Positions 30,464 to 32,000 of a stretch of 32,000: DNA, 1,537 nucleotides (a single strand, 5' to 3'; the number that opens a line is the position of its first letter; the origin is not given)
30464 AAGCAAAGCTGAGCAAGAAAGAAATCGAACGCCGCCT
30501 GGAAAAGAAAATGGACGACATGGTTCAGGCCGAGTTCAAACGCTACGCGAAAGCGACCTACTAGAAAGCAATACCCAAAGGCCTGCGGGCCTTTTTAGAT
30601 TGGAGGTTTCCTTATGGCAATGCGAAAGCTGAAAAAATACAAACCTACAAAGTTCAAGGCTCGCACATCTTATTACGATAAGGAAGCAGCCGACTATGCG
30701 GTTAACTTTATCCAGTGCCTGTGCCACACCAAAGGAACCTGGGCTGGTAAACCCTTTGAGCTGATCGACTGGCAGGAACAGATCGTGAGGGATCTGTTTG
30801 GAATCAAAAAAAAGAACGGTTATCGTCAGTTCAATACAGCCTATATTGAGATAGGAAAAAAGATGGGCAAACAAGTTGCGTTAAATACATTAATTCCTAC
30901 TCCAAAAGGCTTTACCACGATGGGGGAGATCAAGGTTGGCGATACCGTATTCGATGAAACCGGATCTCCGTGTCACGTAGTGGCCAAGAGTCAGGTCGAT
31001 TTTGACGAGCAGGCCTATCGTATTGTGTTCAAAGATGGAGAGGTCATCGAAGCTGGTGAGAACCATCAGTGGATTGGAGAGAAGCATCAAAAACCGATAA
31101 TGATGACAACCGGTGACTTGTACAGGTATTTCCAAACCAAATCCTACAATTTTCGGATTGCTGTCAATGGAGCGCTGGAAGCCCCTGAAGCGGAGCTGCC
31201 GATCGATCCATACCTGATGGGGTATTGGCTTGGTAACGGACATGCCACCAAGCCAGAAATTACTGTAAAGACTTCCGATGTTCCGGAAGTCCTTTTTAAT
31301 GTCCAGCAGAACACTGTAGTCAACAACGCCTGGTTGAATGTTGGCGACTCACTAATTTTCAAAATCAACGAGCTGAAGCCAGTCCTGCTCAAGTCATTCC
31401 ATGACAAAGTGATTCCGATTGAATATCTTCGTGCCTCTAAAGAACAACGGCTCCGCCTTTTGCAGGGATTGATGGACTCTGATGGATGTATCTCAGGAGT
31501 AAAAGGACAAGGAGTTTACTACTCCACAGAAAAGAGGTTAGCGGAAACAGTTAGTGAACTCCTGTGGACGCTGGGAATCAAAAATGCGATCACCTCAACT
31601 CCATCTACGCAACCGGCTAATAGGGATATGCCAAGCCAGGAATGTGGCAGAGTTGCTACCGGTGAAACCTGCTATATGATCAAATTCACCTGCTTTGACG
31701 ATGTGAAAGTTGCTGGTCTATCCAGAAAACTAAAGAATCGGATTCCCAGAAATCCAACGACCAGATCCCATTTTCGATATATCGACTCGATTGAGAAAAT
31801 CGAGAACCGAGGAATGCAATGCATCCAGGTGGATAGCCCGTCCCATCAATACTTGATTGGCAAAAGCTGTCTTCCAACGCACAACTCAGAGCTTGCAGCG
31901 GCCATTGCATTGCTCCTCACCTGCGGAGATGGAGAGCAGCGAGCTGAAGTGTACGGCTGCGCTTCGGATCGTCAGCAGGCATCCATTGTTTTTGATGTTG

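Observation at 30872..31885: Class-3-type intein splitting the Walker-A P-loop of the large terminase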

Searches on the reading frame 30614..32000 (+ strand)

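Call 6: search_protein_families(library=pfam, proteins=[window:30614-32000:+], max_evalue=1)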
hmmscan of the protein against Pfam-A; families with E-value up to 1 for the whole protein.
window:30614-32000:+ (462 aa): 2 families
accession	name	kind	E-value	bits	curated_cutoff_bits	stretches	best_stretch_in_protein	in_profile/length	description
PF14528.11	LAGLIDADG_3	-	6.1e-10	39.7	22.5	1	277-334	1-58/82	LAGLIDADG-like domain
PF03354.21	TerL_ATPase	-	0.0004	20.6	23.7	1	52-89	1-37/178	Terminase large subunit, ATPase domain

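Call 7: search_protein_families(library=ncbifam, proteins=[window:30614-32000:+], max_evalue=1)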
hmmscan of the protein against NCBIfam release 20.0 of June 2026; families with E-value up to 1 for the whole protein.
window:30614-32000:+ (462 aa): 4 families
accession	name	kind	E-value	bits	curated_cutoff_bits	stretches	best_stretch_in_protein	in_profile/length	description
NF005852.0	PRK07773.1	equivalog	1e-05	24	780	1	261-332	594-670/886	replicative DNA helicase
NF006207.0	PRK08332.1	equivalog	5.4e-05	20.6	2400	1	182-328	424-533/1684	vitamin B12-dependent ribonucleotide reductase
NF045703.1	rSAM_Tes_intein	exception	0.00065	17.6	1700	1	179-416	349-603/1040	tetraether lipid synthase Tes, intein-containing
NF011303.0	PRK14715.1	equivalog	0.15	9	1585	1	261-329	1196-1265/1627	DNA-directed DNA polymerase II large subunit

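Call 9: find_homologous_proteins(query=window:30614-32000:+)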
Query window:30614-32000:+ (462 aa): 7956 proteins with E <= 0.001 among 8000 candidates; the best 120 are listed.
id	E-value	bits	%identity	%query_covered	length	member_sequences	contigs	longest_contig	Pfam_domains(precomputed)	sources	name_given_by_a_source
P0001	8.3e-222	755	71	100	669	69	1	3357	PF20441.4,PF03354.22,PF14528.12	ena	-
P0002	2.0e-217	740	70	100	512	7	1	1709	PF14528.12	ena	-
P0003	3.2e-217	739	71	100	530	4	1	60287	PF03354.22,PF14528.12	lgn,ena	-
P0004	2.4e-216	737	70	99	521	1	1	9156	PF03354.22,PF14528.12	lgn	-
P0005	3.7e-215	733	70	99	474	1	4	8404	PF14528.12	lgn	-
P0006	3.6e-214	729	71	97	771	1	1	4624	PF20441.4,PF03354.22,PF14528.12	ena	-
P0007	8.4e-214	728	69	99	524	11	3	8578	PF03354.22,PF14528.12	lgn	-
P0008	3.1e-209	713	69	100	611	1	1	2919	PF03354.22,PF14528.12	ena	-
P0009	9.1e-209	712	69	97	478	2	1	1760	PF14528.12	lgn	-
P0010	2.7e-207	707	69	100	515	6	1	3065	PF14528.12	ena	-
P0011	3.7e-206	703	69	100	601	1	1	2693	PF03354.22,PF14528.12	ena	-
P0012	4.4e-206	703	68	100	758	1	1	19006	PF05204.20,PF20441.4,PF03354.22,PF14528.12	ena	-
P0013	2.6e-200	684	68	100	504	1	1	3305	PF03354.22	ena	-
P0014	3.6e-198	677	65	99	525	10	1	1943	PF03354.22,PF14528.12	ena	-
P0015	8.6e-196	669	64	100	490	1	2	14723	PF14528.12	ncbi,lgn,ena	-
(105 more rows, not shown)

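Call 28: search_dna_similar(query=window:30614-32000:+, collection=phages, mode=protein, max_rows=30)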
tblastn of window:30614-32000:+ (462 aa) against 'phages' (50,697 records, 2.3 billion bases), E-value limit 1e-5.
Records with a match: 907; places in all: 925; records where one place covers at least 80% of the query: 176.
Best place of each record, by identity: 80-90% 21; 60-80% 123; <60% 763.
By first word of the organism name: Mycobacterium 299; Vibrio 147; Streptococcus 99; Stx2a-converting 49; Pseudomonas 42; Klebsiella 33; Escherichia 24; Aeromonas 18; Gordonia 15; Enterococcus 14; and 65 more.
By host as written in the record: Mycobacterium smegmatis mc2 155 229; - 200; Mycobacterium smegmatis mc#155 34; Pseudomonas aeruginosa 18; Klebsiella pneumoniae 16; Mycobacterium smegmatis mc2155 11; Gordonia terrae 3612 11; Streptococcus suis 11; and 243 more.
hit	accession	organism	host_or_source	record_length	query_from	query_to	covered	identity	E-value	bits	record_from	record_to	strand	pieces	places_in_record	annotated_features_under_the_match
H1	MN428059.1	Mycobacterium phage Kanye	Mycobacterium smegmatis mc2155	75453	32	462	93%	34.3%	1e-57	211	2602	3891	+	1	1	10: terminase large subunit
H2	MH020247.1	Mycobacterium phage MPhalcon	Mycobacterium smegmatis mc2 155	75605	32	462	93%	34.3%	1e-57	211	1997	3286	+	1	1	8: terminase large subunit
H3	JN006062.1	Mycobacterium phage Rakim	Mycobacterium smegmatis mc2 155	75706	32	462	93%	34.3%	1e-57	211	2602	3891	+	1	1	10: terminase large subunit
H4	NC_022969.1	Mycobacterium phage PhatBacter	Mycobacterium smegmatis mc2 155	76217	32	462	93%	34.3%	1e-57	211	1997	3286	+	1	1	8: exonuclease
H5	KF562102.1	Mycobacterium phage PhatBacter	Mycobacterium smegmatis mc2 155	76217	32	462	93%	34.3%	1e-57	211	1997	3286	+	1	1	8: terminase large subunit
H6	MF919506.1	Mycobacterium phage FireRed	Mycobacterium smegmatis mc2 155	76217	32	462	93%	34.3%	1e-57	211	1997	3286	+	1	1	terminase large subunit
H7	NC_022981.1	Mycobacterium phage HufflyPuff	Mycobacterium smegmatis mc2 155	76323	32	462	93%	34.3%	1e-57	211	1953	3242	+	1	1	7: exonuclease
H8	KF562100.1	Mycobacterium phage HufflyPuff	Mycobacterium smegmatis mc2 155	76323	32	462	93%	34.3%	1e-57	211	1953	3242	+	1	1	7: terminase large subunit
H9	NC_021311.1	Mycobacterium phage Phaux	Mycobacterium smegmatis mc2 155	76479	32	462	93%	34.3%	1e-57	211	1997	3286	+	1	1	7: exonuclease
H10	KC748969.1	Mycobacterium phage Phaux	Mycobacterium smegmatis mc2 155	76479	32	462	93%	34.3%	1e-57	211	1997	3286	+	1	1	7: terminase large subunit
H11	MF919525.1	Mycobacterium phage Murica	Mycobacterium smegmatis mc2 155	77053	32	462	93%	34.3%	1e-57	211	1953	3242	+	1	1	terminase large subunit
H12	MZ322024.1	Mycobacterium phage JeTaime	Mycobacterium smegmatis mc2 155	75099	32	462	93%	34.3%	1e-57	211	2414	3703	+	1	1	10: terminase large subunit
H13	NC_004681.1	Mycobacterium phage Cjw1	Mycobacterium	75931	32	462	93%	34.3%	1e-57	211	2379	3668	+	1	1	exonuclease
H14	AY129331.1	Mycobacterium phage Cjw1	Mycobacterium sp.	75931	32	462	93%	34.3%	1e-57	211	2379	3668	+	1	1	8: hypothetical protein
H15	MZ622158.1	Mycobacterium phage Thresher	Mycobacterium smegmatis mc2 155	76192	32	462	93%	34.3%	1e-57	211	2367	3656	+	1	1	9: terminase large subunit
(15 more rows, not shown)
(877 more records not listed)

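Call 29: get_annotated_region(hit=H1, flank=1500)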
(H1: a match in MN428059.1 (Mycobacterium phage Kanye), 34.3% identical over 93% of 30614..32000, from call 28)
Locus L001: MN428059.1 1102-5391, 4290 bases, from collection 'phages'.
description: Mycobacterium phage Kanye, complete genome.
organism: Mycobacterium phage Kanye (NCBI taxid 2652892)
taxonomy: Viruses; Duplodnaviria; Heunggongvirae; Uroviricota; Caudoviricetes; Kostyavirus
host: Mycobacterium smegmatis mc2155; source: moist soil; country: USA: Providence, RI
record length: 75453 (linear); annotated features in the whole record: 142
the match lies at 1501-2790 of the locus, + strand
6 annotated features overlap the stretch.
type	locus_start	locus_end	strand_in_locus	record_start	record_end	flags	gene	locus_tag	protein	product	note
CDS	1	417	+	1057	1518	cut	6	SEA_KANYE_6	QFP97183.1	terminase small subunit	-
CDS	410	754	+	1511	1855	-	7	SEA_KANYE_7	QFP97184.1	hypothetical protein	-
CDS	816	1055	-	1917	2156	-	8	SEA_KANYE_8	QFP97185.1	hypothetical protein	-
CDS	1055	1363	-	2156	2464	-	9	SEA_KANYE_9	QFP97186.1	hypothetical protein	-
CDS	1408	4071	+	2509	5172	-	10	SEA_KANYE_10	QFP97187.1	terminase large subunit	-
CDS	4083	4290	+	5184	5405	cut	11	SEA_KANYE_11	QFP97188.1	hypothetical protein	-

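Call 35: find_related_loci(query=window:30614-32000:+, collection=genome_contigs, flank=6000)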
Query window:30614-32000:+ (462 aa) in genome_contigs; peptide patterns used: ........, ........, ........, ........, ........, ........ (x = any residue, [..] = any of these).
600 stretches matched a pattern (row limit reached: there are more); 547 encode a relative of the query (tblastn E <= 1e-3); the best 80 are kept; 79 distinct loci.
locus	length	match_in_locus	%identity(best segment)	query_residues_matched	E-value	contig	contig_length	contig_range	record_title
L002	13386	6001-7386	99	1-462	0e+0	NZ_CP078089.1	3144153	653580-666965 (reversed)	Allobaculum mucilyticum strain 128 chromosome, complete genome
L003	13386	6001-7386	93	1-462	0e+0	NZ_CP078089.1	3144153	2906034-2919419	Allobaculum mucilyticum strain 128 chromosome, complete genome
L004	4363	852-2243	72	3-462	0e+0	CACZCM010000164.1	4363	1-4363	MAG: uncultured Ruminococcus sp. isolate RUG12488 genome assembly, contig: RUG12488_asm_164, whole genome shotgun sequen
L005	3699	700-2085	72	5-462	0e+0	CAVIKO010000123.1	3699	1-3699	bacterium isolate H07616-L1_cleanbin_000019 genome assembly, contig: Spades_H07616-L1_contig_16337, whole genome shotgun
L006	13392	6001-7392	71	3-462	0e+0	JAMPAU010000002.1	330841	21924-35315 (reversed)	MAG: Ruminococcus flavefaciens isolate NALB_7813_7 Scaffold_#2__SCF_002___330841_bp, whole genome shotgun sequence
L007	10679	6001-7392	71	3-462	0e+0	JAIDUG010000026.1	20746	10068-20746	MAG: Ruminococcus sp. isolate SC0367_S14_6 SC0367_S14_6_contig_26, whole genome shotgun sequence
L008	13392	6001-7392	69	3-462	0e+0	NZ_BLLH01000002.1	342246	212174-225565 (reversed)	Pseudolactococcus insecticola strain Hs20B0-1 sequence02, whole genome shotgun sequence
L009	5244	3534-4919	71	5-462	0e+0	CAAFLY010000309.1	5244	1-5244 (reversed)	MAG TPA_asm: Clostridia bacterium, isolate HGM12660, WGS project CAAFLY010000000 data, contig: SRS1596863_101_k141_19812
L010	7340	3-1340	71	21-462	0e+0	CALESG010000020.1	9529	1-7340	MAG TPA_asm: uncultured Ruminococcus sp. isolate ERR318704_bin.130_CONCOCT_v1.1_MAG genome assembly, contig: ERZ1764584.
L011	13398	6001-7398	67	1-462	0e+0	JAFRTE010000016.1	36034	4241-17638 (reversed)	MAG: Clostridia bacterium isolate RGIG2778 Goat_Omasum-6__c279873, whole genome shotgun sequence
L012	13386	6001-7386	70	3-462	0e+0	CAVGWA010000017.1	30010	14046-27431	Oscillospiraceae bacterium isolate G02652-L1_cleanbin_000038 genome assembly, contig: Spades_G02652-L1_contig_938, whole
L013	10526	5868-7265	67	1-462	0e+0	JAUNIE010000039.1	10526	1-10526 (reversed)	MAG: Clostridia bacterium isolate S28M_St_metabat_20 NODE_4544_length_10526_cov_9.817400, whole genome shotgun sequence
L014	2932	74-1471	70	2-462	0e+0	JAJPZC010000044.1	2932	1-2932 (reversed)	MAG: Clostridia bacterium isolate AH.B6_4 NODE_3430_length_2932_cov_7.189433, whole genome shotgun sequence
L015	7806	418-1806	67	4-462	0e+0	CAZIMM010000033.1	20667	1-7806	MAG TPA_asm: uncultured Eubacteriales bacterium isolate SRP294416_co3_928 genome assembly, contig: NODE_3936_length_2066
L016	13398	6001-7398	67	1-462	0e+0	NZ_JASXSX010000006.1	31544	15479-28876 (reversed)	Gleimia hominis strain CCUG 57540 NODE_6_length_31544_cov_3775.804684, whole genome shotgun sequence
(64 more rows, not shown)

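Call 55: search_protein_families(library=pfam, proteins=[L002:6001-8619:+, L002:9581-10840:+, L002:10840-11574:+, L002:11564-12742:+, L003:8738-10858:+], max_evalue=0.001)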
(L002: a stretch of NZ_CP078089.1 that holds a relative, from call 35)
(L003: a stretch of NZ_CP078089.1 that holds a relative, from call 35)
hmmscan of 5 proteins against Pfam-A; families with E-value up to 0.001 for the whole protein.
L002:6001-8619:+ (873 aa): 3 families
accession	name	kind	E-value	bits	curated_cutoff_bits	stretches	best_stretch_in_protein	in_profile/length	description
PF20441.4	TerL_nuclease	-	1.1e-48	166.4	24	1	574-853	4-282/286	Terminase large subunit, endonuclease domain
PF03354.21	TerL_ATPase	-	4.6e-17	62.7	23.7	1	428-565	41-177/178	Terminase large subunit, ATPase domain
PF14528.11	LAGLIDADG_3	-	2.5e-09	37.7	22.5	1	278-336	2-60/82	LAGLIDADG-like domain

L002:9581-10840:+ (420 aa): 1 family
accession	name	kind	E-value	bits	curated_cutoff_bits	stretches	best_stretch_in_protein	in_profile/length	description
PF04860.17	Phage_portal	-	1.5e-132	442.1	39.1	1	52-383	2-320/321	Phage portal protein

L002:10840-11574:+ (245 aa): 3 families
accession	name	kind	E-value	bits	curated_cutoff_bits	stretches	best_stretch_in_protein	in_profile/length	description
PF00574.28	CLP_protease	-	5.3e-32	111.6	20.2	1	39-187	31-181/182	Clp protease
PF01972.22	SDH_protease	-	3.1e-07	30.2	31.3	1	53-125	90-162/286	ClpP-like SDH-type serine proteinase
PF25145.1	NfeD1b_N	-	0.00027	21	40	1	57-163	34-138/189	NfeD1b, N-terminal domain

L002:11564-12742:+ (393 aa): 1 family
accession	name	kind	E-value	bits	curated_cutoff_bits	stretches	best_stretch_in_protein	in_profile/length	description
PF05065.19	Phage_capsid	-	1.2e-70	238.5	24.2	1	124-388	1-279/280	Phage capsid family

L003:8738-10858:+ (707 aa): 2 families
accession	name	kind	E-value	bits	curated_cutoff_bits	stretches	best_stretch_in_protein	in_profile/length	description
PF08924.17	Rv2525c_GlyHyd-like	-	1.4e-41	143.3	27.2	1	315-501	2-196/198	Rv2525c-like, glycoside hydrolase-like domain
PF01471.23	PG_binding_1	-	1.3e-24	86.6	23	3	81-133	3-55/57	Putative peptidoglycan binding domain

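Call 62: list_cluster_members(proteins=[L002:6001-8619:+, L003:6001-8619:+])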
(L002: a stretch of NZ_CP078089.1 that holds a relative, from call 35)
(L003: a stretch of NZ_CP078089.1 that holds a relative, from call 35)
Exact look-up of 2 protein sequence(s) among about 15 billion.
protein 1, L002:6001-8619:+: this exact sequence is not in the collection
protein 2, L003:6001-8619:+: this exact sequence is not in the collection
